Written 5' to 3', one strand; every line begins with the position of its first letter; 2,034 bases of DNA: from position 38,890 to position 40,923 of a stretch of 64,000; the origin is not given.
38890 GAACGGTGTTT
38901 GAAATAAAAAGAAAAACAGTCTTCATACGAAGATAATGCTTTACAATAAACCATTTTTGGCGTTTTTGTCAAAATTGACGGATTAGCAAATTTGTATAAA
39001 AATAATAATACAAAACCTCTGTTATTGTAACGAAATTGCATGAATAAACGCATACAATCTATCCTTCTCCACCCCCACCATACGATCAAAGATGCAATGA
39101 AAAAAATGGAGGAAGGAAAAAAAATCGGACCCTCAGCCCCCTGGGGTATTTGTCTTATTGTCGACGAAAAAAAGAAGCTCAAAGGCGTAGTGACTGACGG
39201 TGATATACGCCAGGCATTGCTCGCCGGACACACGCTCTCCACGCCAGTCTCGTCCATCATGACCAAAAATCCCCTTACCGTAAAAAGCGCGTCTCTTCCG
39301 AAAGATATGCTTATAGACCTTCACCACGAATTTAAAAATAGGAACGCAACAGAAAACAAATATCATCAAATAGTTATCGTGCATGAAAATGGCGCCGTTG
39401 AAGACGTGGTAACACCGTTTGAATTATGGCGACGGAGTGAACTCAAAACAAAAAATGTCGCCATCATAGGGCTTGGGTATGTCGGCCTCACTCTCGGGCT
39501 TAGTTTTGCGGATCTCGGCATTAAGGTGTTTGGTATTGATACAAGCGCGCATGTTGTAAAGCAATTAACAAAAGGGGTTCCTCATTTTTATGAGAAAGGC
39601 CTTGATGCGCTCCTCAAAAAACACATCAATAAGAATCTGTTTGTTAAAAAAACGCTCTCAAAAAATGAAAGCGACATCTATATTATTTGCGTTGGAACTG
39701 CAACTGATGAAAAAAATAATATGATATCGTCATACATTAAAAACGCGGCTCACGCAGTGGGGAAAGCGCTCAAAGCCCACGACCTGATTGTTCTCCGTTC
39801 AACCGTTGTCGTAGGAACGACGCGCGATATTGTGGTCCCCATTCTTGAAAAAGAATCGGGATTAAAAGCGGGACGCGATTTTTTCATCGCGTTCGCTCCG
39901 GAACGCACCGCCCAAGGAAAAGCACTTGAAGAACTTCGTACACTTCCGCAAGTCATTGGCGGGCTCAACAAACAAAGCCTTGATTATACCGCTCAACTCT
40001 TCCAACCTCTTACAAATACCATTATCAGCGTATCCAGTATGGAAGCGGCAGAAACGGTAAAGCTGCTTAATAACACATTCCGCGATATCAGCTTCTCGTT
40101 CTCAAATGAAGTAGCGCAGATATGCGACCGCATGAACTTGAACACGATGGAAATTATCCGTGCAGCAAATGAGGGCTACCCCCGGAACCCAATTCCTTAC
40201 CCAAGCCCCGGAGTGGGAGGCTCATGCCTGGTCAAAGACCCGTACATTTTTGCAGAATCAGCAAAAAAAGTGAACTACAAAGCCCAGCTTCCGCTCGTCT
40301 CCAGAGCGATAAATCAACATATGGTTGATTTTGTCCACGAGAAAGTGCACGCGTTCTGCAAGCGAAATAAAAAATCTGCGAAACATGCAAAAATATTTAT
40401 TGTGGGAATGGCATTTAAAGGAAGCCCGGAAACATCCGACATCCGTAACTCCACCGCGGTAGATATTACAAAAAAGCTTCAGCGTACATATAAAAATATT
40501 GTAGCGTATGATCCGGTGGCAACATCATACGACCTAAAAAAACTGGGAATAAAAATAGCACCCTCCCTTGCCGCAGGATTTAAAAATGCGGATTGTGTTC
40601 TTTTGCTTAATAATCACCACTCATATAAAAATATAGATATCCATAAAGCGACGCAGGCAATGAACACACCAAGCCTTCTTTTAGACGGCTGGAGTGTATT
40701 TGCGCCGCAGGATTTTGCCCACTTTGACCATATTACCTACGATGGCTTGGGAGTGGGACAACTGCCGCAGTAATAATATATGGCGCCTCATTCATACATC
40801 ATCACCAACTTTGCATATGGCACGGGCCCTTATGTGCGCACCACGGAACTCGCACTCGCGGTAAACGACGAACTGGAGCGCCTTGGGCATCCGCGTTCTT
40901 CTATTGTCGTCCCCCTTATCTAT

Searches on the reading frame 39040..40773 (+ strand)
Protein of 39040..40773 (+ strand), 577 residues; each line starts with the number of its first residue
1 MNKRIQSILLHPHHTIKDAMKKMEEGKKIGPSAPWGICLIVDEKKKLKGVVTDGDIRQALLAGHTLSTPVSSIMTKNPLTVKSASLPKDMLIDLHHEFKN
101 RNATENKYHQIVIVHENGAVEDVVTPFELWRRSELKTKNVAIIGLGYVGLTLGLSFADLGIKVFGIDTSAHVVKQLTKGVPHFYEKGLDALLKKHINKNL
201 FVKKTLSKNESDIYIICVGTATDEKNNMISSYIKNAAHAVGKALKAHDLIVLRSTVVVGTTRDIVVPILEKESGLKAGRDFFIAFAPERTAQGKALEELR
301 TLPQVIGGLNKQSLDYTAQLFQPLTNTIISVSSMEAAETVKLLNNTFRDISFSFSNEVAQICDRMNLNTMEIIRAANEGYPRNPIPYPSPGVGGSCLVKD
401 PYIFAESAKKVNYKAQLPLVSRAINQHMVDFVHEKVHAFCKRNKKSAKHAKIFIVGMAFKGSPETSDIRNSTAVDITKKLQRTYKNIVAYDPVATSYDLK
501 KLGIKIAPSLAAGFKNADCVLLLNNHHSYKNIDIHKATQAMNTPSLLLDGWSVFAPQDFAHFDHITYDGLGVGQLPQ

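Call 47: search_protein_families(library=pfam, proteins=[window:39040-40773:+], max_evalue=0.00001)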
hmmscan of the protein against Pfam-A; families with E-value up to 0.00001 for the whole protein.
window:39040-40773:+ (577 aa): 4 families
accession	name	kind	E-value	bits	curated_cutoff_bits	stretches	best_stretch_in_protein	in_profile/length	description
PF03721.20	UDPG_MGDP_dh_N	-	7.6e-45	153.2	27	1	139-315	2-181/187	UDP-glucose/GDP-mannose dehydrogenase family, NAD binding domain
PF00984.24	UDPG_MGDP_dh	-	1.6e-21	76.6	25.4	1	335-426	1-93/94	UDP-glucose/GDP-mannose dehydrogenase family, central domain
PF03720.21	UDPG_MGDP_dh_C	-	1.4e-19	70.8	30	1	454-555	2-102/103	UDP-glucose/GDP-mannose dehydrogenase family, UDP binding domain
PF00571.33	CBS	-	1.9e-10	41.4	24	1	8-61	10-56/57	CBS domain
